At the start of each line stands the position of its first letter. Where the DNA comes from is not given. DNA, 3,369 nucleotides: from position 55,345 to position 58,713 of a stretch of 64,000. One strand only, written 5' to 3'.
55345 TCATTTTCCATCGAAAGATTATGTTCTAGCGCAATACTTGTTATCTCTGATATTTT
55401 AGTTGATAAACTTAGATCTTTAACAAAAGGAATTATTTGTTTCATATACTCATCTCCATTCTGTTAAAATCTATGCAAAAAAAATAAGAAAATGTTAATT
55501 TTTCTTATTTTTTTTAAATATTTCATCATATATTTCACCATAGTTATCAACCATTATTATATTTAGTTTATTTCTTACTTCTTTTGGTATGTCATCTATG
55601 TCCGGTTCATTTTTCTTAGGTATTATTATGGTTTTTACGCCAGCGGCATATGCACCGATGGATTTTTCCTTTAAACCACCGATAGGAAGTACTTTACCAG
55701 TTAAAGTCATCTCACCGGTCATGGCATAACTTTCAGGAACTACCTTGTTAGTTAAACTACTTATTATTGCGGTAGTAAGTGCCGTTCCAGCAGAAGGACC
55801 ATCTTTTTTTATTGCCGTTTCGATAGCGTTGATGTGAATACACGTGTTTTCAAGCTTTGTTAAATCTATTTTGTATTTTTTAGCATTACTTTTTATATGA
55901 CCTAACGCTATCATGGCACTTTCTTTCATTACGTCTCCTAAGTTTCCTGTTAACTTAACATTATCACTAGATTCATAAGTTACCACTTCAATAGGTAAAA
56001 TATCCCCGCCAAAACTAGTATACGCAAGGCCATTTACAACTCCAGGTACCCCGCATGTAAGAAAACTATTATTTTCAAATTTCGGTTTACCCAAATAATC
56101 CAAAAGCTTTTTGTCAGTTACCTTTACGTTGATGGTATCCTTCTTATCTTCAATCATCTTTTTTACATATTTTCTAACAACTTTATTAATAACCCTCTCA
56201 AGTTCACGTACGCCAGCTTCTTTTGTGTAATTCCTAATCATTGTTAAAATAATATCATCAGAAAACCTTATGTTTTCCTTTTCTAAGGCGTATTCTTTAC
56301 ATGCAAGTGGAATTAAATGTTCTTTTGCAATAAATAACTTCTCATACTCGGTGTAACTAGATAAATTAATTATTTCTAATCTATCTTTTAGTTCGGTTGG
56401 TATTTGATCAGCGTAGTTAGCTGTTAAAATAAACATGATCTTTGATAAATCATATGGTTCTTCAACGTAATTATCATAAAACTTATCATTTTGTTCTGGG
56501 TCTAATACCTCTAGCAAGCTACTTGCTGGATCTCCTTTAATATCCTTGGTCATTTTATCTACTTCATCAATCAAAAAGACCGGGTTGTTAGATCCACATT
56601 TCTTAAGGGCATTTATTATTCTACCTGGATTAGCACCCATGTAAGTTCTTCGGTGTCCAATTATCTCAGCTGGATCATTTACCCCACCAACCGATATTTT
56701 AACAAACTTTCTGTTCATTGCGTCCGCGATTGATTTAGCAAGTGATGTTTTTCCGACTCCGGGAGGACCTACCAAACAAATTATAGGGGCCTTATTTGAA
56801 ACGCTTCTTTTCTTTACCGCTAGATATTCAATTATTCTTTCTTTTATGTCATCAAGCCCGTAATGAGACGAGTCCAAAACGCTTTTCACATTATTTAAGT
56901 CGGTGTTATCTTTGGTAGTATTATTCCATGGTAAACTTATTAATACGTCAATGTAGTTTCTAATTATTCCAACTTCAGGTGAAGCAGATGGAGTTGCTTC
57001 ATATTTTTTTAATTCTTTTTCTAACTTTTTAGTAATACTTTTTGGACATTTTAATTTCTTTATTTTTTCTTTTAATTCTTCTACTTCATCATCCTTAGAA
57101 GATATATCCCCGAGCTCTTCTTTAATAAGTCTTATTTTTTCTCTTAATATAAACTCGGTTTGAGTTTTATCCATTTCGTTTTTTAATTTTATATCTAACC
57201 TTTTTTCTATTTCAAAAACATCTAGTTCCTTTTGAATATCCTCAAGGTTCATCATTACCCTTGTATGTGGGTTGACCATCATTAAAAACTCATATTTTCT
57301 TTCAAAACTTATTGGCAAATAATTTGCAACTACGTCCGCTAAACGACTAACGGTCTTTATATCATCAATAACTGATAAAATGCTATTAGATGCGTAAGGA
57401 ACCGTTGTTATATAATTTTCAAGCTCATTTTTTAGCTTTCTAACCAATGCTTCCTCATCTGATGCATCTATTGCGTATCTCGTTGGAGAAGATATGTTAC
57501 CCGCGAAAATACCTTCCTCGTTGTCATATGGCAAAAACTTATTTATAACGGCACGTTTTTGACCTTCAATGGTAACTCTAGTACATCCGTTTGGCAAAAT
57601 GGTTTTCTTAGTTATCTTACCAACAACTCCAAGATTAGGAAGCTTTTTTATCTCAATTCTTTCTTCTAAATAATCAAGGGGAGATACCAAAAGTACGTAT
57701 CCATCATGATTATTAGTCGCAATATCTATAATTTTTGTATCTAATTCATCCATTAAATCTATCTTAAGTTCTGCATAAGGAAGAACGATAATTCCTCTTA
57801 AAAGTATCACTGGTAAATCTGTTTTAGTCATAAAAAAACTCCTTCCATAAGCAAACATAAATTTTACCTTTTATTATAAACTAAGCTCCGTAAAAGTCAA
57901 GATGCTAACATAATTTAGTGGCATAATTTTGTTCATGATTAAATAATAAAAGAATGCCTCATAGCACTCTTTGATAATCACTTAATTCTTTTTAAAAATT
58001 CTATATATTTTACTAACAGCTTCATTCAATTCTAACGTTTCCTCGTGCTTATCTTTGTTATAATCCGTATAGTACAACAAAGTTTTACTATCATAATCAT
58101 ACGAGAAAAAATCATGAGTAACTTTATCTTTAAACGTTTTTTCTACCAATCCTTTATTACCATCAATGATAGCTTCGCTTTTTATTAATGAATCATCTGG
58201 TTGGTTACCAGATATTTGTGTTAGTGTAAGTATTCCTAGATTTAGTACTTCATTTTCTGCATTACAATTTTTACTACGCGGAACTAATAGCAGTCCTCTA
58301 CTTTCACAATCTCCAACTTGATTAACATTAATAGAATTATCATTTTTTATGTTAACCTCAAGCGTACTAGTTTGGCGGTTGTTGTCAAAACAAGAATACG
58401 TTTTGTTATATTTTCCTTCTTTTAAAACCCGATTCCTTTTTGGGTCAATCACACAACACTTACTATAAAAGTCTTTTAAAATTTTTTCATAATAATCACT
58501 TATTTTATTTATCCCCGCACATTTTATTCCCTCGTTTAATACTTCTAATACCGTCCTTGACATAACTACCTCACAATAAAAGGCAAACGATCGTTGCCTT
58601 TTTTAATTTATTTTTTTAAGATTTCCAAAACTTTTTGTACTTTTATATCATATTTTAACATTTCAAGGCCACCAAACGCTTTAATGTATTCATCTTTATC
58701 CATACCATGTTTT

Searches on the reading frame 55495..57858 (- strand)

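Call 41: search_protein_families(library=ncbifam, proteins=[window:55495-57858:-], max_evalue=1e-20)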
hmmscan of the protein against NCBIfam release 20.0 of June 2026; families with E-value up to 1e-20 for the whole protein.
window:55495-57858:- (787 aa): 5 families
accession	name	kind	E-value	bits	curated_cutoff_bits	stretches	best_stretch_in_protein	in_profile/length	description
TIGR00763.1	lon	equivalog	1.1e-248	827.8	608.05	1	17-781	2-795/795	endopeptidase La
NF008053.0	PRK10787.1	equivalog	7.6e-196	652.6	891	1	13-777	9-767/784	endopeptidase La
TIGR00764.1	lon_rel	equivalog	2.8e-28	98.9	516.6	1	582-786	395-598/608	ATP-dependent protease LonB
TIGR02903.1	spore_lon_C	equivalog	1.3e-23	83.4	678.8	1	524-777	365-611/615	Lon family ATP-dependent protease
TIGR02902.1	spore_lonB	equivalog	3.2e-21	75.6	723.3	0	606-781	349-531/531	ATP-dependent protease LonB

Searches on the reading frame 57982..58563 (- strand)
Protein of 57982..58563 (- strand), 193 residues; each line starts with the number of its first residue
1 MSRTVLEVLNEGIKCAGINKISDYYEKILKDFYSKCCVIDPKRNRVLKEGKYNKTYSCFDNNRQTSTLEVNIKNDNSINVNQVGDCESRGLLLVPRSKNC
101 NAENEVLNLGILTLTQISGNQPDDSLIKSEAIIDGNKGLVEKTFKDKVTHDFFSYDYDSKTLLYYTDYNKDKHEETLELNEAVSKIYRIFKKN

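Call 24: find_encoding_contigs(protein=window:57982-58563:-, flank=10000, max_places=1)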
Protein window:57982-58563:- (193 aa): 21 contigs read that carry it; 1 place shown.
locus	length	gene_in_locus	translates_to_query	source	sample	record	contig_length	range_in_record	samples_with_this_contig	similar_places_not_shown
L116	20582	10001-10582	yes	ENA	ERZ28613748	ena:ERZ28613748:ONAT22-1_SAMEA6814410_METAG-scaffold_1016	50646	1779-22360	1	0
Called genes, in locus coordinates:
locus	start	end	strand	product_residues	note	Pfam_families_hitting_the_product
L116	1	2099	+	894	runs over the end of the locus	PF01411:tRNA-synt_2c, PF07973:tRNA_SAD, PF02272:DHHA1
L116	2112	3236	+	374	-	PF02618:YceG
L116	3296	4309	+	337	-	PF12224:Amidoligase_2 (weak)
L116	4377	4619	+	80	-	PF06135:IreB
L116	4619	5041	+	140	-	PF03652:RuvX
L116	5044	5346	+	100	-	PF06949:DUF1292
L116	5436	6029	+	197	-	PF01596:Methyltransf_3, PF02475:TRM5-TYW2_MTfase (faint), PF01135:PCMT, PF02353:CMAS (weak), PF02527:GidB (weak), PF13847:Methyltransf_31, PF13578:Methyltransf_24, PF13649:Methyltransf_25 (weak)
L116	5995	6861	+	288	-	PF01136:Peptidase_U32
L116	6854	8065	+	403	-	PF01136:Peptidase_U32, PF16325:Peptidase_U32_C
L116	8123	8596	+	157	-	PF03449:GreA_GreB_N, PF01272:GreA_GreB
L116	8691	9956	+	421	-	PF05697:Trigger_N, PF00254:FKBP_C, PF05698:Trigger_C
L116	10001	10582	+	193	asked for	-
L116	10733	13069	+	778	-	PF02190:LON_substr_bdg, PF08298:AAA_PrkA (weak), PF00004:AAA, PF07724:AAA_2 (weak), PF07728:AAA_5, PF13401:AAA_22 (weak), PF22667:Lon_lid, PF05362:Lon_C, +1 more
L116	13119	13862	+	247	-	-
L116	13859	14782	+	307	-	PF01636:APH (weak)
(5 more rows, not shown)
